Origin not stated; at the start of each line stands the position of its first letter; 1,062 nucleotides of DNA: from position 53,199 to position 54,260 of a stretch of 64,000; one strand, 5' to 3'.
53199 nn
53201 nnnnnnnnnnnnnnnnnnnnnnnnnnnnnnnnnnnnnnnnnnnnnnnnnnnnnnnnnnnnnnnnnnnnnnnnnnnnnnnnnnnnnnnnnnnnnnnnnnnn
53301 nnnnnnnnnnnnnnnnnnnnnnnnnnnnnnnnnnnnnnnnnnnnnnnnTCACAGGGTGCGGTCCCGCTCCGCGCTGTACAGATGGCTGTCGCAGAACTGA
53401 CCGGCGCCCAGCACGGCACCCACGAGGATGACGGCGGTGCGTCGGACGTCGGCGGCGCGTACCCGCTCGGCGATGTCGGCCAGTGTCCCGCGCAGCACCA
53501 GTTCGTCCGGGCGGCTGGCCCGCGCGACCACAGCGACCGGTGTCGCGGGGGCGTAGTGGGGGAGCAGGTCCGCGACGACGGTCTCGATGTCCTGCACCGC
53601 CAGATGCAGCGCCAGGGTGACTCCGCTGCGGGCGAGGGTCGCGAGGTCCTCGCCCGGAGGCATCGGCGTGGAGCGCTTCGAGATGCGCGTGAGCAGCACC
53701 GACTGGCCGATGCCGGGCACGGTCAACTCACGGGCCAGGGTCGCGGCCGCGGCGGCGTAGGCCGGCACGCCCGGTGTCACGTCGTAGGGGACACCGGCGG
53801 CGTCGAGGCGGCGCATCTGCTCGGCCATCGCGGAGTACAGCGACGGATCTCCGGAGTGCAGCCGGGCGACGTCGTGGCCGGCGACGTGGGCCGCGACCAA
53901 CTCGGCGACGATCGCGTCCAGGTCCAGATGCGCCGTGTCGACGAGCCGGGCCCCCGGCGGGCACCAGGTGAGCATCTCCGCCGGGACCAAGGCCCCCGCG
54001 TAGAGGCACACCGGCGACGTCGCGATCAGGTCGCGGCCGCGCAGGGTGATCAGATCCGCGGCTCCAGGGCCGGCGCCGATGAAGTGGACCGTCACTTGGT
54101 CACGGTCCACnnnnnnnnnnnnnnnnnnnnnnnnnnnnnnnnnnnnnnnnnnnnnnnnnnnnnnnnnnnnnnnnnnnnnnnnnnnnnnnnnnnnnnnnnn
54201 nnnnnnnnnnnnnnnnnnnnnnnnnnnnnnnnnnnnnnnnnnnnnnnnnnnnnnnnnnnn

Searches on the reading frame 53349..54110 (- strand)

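Call 54: search_protein_families(library=pfam, proteins=[window:53349-54110:-], max_evalue=0.0001)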
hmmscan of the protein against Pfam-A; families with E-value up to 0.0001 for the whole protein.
window:53349-54110:- (253 aa): 1 family
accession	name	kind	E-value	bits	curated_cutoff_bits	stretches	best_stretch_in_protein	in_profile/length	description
PF00590.25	TP_methylase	-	9.4e-43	147.1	27.8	1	7-213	1-211/212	Tetrapyrrole (Corrin/Porphyrin) Methylases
